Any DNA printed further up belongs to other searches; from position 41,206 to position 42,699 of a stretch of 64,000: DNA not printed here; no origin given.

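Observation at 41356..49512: Candidate undescribed surface-assembly/export locus: novel secreted proteins, two CsgG/LpoB-fold lipoproteins, an OM barrel and Wza/Wzc, with no polymer-synthesis genes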

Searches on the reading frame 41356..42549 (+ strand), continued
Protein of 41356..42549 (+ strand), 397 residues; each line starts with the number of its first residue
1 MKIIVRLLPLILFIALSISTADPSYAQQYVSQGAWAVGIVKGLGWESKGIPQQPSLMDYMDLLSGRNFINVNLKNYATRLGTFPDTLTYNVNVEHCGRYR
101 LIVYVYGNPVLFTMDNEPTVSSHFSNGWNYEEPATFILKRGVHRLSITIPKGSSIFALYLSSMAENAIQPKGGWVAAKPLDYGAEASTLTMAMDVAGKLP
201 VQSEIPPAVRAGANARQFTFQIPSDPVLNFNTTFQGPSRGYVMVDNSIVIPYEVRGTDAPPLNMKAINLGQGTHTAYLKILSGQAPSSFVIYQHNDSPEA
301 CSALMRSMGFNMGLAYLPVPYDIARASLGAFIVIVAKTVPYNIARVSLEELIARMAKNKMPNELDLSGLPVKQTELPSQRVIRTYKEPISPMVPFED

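Call 62: search_protein_representatives(alignment_id=A2)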
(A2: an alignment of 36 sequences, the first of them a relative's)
Query: 36 sequences, 374 profile positions. Proteins with E-value up to 0.001 (for the whole library): 103; up to 1e-10: 24; up to 1e-30: 7. The best 103 are listed.
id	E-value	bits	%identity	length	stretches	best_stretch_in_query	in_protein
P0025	8.4e-171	584.3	-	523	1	1-373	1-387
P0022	8.9e-169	577.6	-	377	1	2-373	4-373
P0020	1.5e-168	577.0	-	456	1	4-373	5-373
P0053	1.1e-78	281.1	-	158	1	3-155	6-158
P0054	8.5e-59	215.7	-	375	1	26-371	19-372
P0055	1.1e-33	133.1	-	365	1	8-371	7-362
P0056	8.0e-31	123.7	-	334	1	53-370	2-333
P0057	8.3e-26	107.2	-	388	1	10-332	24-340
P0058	2.7e-23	98.9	-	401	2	19-207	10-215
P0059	1.7e-21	92.9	-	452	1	7-201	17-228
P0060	2.4e-19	85.9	-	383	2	7-209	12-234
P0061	1.4e-18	83.4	-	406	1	23-198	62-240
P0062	3.7e-18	82.0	-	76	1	6-70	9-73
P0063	6.8e-17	77.8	-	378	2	82-208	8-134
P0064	1.1e-16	77.1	-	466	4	130-199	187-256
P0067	1.6e-14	70.1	-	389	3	10-111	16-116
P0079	5.9e-10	55.0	-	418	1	10-204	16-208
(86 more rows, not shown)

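Call 64: find_encoding_contigs(protein=P0054, flank=10000, max_places=2)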
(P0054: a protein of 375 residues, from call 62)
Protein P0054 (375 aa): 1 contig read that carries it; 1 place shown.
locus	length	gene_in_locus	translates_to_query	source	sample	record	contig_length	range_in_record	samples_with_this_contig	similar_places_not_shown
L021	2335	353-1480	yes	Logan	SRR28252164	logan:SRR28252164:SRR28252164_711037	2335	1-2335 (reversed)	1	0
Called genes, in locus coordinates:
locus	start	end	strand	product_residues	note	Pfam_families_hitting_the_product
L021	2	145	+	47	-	?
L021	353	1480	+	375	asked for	-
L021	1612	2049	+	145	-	PF03783:CsgG, PF13036:LpoB (weak), PF05643:GNA1162-like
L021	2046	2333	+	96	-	?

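Call 65: find_encoding_contigs(protein=P0055, flank=10000, max_places=2)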
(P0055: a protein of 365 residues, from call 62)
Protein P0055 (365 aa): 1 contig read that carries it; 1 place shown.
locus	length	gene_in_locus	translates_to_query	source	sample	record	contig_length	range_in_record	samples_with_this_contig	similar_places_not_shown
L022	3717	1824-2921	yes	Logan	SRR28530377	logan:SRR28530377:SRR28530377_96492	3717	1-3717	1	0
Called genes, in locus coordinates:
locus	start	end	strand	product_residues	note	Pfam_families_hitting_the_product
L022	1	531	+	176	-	?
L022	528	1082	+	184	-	PF13238:AAA_18, PF01202:SKI (faint), PF13207:AAA_17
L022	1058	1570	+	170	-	PF00383:dCMP_cyt_deam_1, PF14437:MafB19-deam (faint)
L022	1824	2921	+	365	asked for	-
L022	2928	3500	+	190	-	PF03783:CsgG, PF05643:GNA1162-like (weak), PF13036:LpoB (faint)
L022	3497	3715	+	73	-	?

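Call 66: find_encoding_contigs(protein=P0057, flank=10000, max_places=2)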
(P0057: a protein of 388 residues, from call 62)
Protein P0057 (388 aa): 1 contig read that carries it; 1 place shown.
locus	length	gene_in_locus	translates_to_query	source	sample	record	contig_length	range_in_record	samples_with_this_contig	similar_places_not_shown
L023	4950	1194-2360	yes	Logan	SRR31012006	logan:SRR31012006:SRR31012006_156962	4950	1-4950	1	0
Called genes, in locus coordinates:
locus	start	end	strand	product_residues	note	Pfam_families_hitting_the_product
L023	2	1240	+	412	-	?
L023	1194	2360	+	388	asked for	-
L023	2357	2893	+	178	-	PF13036:LpoB (weak)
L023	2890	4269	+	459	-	PF03783:CsgG (weak), PF13399:LytR_C (faint), PF00691:OmpA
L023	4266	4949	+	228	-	?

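Call 67: find_encoding_contigs(protein=P0079, flank=10000, max_places=2)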
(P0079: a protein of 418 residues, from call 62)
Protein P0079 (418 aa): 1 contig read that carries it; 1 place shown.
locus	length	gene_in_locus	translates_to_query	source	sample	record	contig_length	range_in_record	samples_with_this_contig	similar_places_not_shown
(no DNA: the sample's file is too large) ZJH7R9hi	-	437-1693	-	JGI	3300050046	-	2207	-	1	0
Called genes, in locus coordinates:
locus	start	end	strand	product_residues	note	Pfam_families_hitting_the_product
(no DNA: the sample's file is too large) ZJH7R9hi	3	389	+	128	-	?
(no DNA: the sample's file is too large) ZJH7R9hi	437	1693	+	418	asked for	-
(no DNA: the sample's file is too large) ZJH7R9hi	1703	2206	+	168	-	?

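Call 68: search_protein_families(library=pfam, proteins=[L023:4266-4949:+, L023:2-1240:+, L023:2890-4269:+, L023:2357-2893:+, L022:2928-3500:+, L022:3497-3715:+, L021:1612-2049:+, L021:2046-2333:+], max_evalue=0.01)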
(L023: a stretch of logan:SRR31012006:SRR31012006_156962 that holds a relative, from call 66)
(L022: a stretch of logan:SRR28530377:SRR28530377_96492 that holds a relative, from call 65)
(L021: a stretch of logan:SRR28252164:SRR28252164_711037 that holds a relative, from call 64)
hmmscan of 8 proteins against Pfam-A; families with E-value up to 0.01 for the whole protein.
L023:4266-4949:+ (228 aa): 0 families

L023:2-1240:+ (412 aa): 8 families
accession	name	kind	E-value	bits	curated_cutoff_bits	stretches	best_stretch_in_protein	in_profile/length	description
PF13432.12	TPR_16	-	2.2e-07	31.6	32.7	1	337-399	2-64/65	Tetratricopeptide repeat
PF14559.12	TPR_19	-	1.4e-06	29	25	1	345-405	4-64/68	Tetratricopeptide repeat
PF07719.23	TPR_2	-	1.1e-05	25.6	27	0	367-398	2-33/34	Tetratricopeptide repeat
PF13428.12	TPR_14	-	0.00021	22.1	23.5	0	333-374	2-43/44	Tetratricopeptide repeat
PF13181.12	TPR_8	-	0.00038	20.8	25.7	0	367-394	2-29/34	Tetratricopeptide repeat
PF13414.12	TPR_11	-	0.00085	19.4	26.8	1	339-380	1-42/42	TPR repeat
PF13371.12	TPR_9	-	0.0017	18.8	35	0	373-409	36-72/73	Tetratricopeptide repeat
PF00515.34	TPR_1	-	0.0028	17.9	27.8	0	367-398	2-33/34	Tetratricopeptide repeat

L023:2890-4269:+ (459 aa): 6 families
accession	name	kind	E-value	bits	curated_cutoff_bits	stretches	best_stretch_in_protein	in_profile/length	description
PF00691.25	OmpA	-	2.8e-11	44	27.2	1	259-349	4-98/98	OmpA family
PF03783.19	CsgG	-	8.8e-08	32.1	20.8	1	34-157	5-151/210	Curli production assembly/transport component CsgG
PF13399.11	LytR_C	-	3.6e-06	28.3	22.2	0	56-113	12-68/86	LytR cell envelope-related transcriptional attenuator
PF05359.17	DUF748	-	2.8e-05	22.8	50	1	240-319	867-943/1037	Domain of Unknown Function (DUF748)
PF13036.11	LpoB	-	6.8e-05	23.2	22.3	1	36-148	27-139/147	Peptidoglycan-synthase activator LpoB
PF05643.16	GNA1162-like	-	0.00028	21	25.9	1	37-152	10-124/185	Putative lipoprotein GNA1162-like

L023:2357-2893:+ (178 aa): 2 families
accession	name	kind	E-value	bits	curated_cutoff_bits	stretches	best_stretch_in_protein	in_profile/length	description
PF13036.11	LpoB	-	6.5e-06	26.5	22.3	1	35-146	32-144/147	Peptidoglycan-synthase activator LpoB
PF03783.19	CsgG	-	0.00077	19.3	20.8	0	129-151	130-152/210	Curli production assembly/transport component CsgG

L022:2928-3500:+ (190 aa): 4 families
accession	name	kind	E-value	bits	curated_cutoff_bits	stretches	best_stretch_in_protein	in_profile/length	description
PF03783.19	CsgG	-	1.2e-11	44.8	20.8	1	37-158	12-153/210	Curli production assembly/transport component CsgG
PF05643.16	GNA1162-like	-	7e-07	29.4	25.9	1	36-184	13-153/185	Putative lipoprotein GNA1162-like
PF13036.11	LpoB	-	2.3e-05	24.8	22.3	1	35-151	30-143/147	Peptidoglycan-synthase activator LpoB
PF04052.18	TolB_N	-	0.003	18.1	22.4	1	36-79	14-57/106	TolB amino-terminal domain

L022:3497-3715:+ (73 aa): 0 families

L021:1612-2049:+ (145 aa): 3 families
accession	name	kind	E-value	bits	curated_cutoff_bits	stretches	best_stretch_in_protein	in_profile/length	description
PF03783.19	CsgG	-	2.2e-11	43.9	20.8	1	6-118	30-153/210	Curli production assembly/transport component CsgG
PF05643.16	GNA1162-like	-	4.1e-08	33.5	25.9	1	36-142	51-155/185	Putative lipoprotein GNA1162-like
PF13036.11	LpoB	-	1.1e-05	25.8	22.3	1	18-111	52-143/147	Peptidoglycan-synthase activator LpoB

L021:2046-2333:+ (96 aa): 0 families

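Call 79: find_related_loci(query=P0057, collection=metagenome_contigs, flank=10000)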
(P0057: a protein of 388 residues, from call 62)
Query P0057 (388 aa) in metagenome_contigs; peptide patterns used: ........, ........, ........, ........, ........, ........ (x = any residue, [..] = any of these).
81 stretches matched a pattern, but none encodes a relative of the query by tblastn (E <= 1e-3).

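Call 80: find_encoding_contigs(protein=P0061, flank=10000, max_places=2)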
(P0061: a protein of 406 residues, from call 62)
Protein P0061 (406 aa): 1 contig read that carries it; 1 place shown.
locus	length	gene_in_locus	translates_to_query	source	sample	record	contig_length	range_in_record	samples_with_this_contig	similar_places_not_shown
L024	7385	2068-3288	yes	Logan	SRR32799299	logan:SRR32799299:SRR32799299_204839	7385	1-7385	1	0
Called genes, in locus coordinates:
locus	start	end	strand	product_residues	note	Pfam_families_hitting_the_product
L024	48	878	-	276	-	PF13432:TPR_16 (faint), PF07719:TPR_2 (faint), PF13181:TPR_8 (faint), PF13371:TPR_9 (faint), PF13414:TPR_11 (weak), PF13428:TPR_14 (faint), PF23914:TPR_CcmH_CycH (weak), PF14559:TPR_19 (weak), +4 more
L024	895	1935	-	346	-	-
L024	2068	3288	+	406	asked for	-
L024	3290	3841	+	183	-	-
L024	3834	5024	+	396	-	PF05643:GNA1162-like (weak), PF00691:OmpA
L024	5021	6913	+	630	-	PF13807:GNVR, PF01656:CbiA (weak), PF13614:AAA_31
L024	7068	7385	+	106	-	?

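Call 81: find_encoding_contigs(protein=P0058, flank=10000, max_places=2)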
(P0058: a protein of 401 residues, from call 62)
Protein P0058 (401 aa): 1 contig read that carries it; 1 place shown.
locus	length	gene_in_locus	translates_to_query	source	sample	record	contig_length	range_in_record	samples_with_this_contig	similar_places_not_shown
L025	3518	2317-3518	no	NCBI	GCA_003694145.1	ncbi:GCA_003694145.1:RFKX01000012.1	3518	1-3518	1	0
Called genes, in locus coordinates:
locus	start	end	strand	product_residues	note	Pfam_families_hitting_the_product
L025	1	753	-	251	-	PF03480:DctP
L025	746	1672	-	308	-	PF21033:RMD1-3, PF16811:TAtT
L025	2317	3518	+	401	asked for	?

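Call 84: search_protein_families(library=ncbifam, proteins=[L024:895-1935:-, L024:3290-3841:+, L024:3834-5024:+, L024:5021-6913:+, L024:7068-7385:+, L023:4266-4949:+], max_evalue=0.01)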
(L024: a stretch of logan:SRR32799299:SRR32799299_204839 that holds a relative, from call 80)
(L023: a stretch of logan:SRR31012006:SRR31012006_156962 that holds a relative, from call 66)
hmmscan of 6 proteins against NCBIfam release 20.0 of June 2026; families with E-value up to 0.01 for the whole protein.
L024:895-1935:- (346 aa): 0 families

L024:3290-3841:+ (183 aa): 0 families

L024:3834-5024:+ (396 aa): 27 families (the best 25 are shown)
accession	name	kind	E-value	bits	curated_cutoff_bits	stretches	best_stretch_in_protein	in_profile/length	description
NF053611.1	YiaD_Gzip_OmpA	equivalog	1.1e-18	67.7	175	1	284-386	102-206/206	YiaD family glycine zipper/OmpA-like lipoprotein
NF033763.1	exchanger_TraB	exception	1.5e-12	46.3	700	1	281-393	389-504/522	outer membrane exchange protein TraB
NF006508.0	PRK08944.1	subfamily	2.8e-12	46.5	259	1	287-388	182-289/304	MotB family protein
NF053585.1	OMP_LP_YfiB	equivalog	9.9e-12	45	128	1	288-387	60-161/163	outer membrane lipoprotein YfiB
TIGR03350.1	type_VI_ompA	equivalog_domain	2.8e-11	43.5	139.8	1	288-386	34-137/137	type VI secretion system protein TssL, long form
NF006541.1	PRK09038.1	equivalog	3.4e-11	43.3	283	1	286-388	143-250/253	flagellar motor protein MotD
NF005382.1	PRK06925.1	equivalog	2.1e-10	41.2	264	1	284-387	115-224/225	flagellar motor protein MotS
NF053613.1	OMP_toxin_LptF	equivalog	2.2e-10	40.6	400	1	274-386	130-245/256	lipotoxin F family OmpA-related lipoprotein LptF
NF053612.1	anchor_PA1041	equivalog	4.8e-10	39.8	250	1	275-386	119-235/236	PA1041 family peptidoglycan-binding anchor lipoprotein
NF045788.1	Omp38Acinit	equivalog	7.6e-10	38.4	500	1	252-383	209-343/354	outer membrane protein Omp38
NF007804.1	PRK10510.1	equivalog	9.8e-10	38.1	307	1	285-386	113-216/219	OmpA family lipoprotein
NF005195.1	PRK06667.1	equivalog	2.1e-08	34.3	300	1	288-388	126-237/241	flagellar motor protein MotB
TIGR02802.1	Pal_lipo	equivalog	5.5e-08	32.8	125.35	1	288-385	4-103/104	peptidoglycan-associated lipoprotein Pal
NF005444.0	PRK07033.1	equivalog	1.8e-07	30.5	520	1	287-390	316-425/438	DotU family type VI secretion system protein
NF005831.1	PRK07734.1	equivalog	8.3e-07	29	301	1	284-387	139-249/250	flagellar motor protein MotB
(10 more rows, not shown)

L024:5021-6913:+ (630 aa): 18 families
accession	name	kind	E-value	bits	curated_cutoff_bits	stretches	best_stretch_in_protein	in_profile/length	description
TIGR01005.1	eps_transp_fam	subfamily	2e-58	198.2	411.7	2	398-605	524-731/754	exopolysaccharide transport protein family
TIGR01007.1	eps_fam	subfamily_domain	9e-49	165.8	108.05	1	402-606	1-203/204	polysaccharide biosynthesis tyrosine autokinase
NF008568.0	PRK11519.1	equivalog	1.5e-40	139.1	1068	1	135-607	234-713/720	tyrosine-protein kinase Wzc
NF007350.0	PRK09841.1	equivalog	2.1e-39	135.2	1248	2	399-608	510-719/726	tyrosine-protein kinase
TIGR03018.1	pepcterm_TyrKin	hypoth_equivalog_domain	3.1e-34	118.1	230.65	1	396-582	7-200/207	XrtA-associated tyrosine autokinase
TIGR03029.1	EpsG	equivalog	5.2e-31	107.8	313.8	1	393-591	76-273/274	chain length determinant protein tyrosine kinase EpsG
TIGR03007.1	pepcterm_ChnLen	equivalog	3.8e-27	94.7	278.85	2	216-383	309-466/498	XrtA system polysaccharide chain length determinant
TIGR03017.1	EpsF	equivalog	5.2e-26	91.3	422.75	3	266-377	332-443/444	chain length determinant protein EpsF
TIGR01969.1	minD_arch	subfamily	1e-13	51.1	201.75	1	421-594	1-171/251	cell division ATPase MinD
TIGR01006.1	polys_exp_MPA1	subfamily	1.2e-13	51.1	296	1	315-379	159-223/226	CspC family polysaccharide chain length determinant protein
TIGR01968.1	minD_bact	equivalog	3e-09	36.6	212.9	1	421-562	2-142/261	septum site-determining protein MinD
TIGR01010.1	BexC_CtrB_KpsE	subfamily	6.9e-08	32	437.5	1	117-344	119-346/362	polysaccharide export inner-membrane protein, BexC/CtrB/KpsE family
NF041546.1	ParA_partition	equivalog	3.8e-07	29.9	180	1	518-582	64-127/203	ParA family partition ATPase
NF041864.1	EpsV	equivalog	2.9e-05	22.8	800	1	308-379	412-483/484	PCP family exopolysaccharide biosynthesis protein EpsV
TIGR03815.1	CpaE_hom_Actino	equivalog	0.00083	18.6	154.45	1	424-584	115-275/340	septum site-determining protein Ssd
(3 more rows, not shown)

L024:7068-7385:+ (106 aa): 0 families

L023:4266-4949:+ (228 aa): 1 family
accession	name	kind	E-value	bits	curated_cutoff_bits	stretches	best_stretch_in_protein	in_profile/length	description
TIGR03016.1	pepcterm_hypo_1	hypoth_equivalog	0.00069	18.7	90.85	1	30-110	6-84/477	TIGR03016 family PEP-CTERM system-associated outer membrane protein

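Call 97: list_cluster_members(proteins=[P0054, P0055, P0057, P0058, P0059, P0060, P0061, P0064, P0067, P0079])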
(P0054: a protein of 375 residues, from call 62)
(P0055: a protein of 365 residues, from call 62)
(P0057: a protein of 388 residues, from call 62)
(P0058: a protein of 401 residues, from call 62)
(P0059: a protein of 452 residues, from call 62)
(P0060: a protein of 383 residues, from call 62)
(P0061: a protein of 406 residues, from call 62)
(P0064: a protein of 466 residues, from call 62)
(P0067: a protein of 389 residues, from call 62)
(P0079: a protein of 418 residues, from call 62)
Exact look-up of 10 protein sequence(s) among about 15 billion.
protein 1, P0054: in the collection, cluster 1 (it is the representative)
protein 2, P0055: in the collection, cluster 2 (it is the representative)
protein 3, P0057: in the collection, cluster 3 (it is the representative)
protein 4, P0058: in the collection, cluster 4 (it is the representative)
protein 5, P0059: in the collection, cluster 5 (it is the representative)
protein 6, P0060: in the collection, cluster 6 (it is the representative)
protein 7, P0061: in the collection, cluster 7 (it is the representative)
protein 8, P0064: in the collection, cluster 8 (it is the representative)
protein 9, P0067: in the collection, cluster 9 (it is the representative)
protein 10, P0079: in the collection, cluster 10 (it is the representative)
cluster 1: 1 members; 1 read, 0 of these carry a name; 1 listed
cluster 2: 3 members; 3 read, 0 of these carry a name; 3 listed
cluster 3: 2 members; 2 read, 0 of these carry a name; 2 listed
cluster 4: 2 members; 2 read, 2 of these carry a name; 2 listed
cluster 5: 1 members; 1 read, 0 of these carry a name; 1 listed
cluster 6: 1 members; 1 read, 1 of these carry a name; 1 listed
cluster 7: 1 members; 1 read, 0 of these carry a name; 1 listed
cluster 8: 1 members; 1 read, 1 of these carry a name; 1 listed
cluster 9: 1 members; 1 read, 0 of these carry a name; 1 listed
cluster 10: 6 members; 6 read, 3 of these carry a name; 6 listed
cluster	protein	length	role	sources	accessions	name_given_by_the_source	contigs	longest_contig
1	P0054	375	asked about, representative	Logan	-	-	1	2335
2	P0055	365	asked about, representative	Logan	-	-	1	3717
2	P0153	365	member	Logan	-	-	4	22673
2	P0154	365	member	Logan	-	-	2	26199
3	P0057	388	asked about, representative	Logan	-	-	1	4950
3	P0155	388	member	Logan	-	-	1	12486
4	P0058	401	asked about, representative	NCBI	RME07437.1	MAG: hypothetical protein D6812_00130, partial [Deltaproteobacteria bacterium]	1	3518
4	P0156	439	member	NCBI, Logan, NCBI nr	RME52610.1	MAG: hypothetical protein D6795_06515 [Deltaproteobacteria bacterium]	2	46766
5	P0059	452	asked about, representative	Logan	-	-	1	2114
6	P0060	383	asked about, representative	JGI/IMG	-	hypothetical protein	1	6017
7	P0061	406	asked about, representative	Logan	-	-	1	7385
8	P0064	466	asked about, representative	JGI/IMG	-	hypothetical protein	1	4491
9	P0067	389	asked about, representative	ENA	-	-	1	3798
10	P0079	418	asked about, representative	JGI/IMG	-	hypothetical protein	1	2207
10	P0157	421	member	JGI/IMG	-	hypothetical protein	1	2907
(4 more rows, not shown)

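Call 99: find_related_loci(query=A1, collection=metagenome_contigs, flank=10000)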
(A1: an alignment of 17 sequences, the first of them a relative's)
Query A1 (397 aa) in metagenome_contigs; peptide patterns used: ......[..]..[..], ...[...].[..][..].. (x = any residue, [..] = any of these).
47 stretches matched a pattern; 5 encode a relative of the query (tblastn E <= 1e-3); 5 distinct loci.
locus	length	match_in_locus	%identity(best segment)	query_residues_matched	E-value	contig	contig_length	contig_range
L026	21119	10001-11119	63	7-396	1e-169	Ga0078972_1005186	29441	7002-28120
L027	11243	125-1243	63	7-396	3e-169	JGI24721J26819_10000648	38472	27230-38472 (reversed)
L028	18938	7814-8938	60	2-396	1e-161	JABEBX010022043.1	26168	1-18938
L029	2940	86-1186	62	10-396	2e-170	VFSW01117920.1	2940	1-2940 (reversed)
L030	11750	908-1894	47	4-331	5e-98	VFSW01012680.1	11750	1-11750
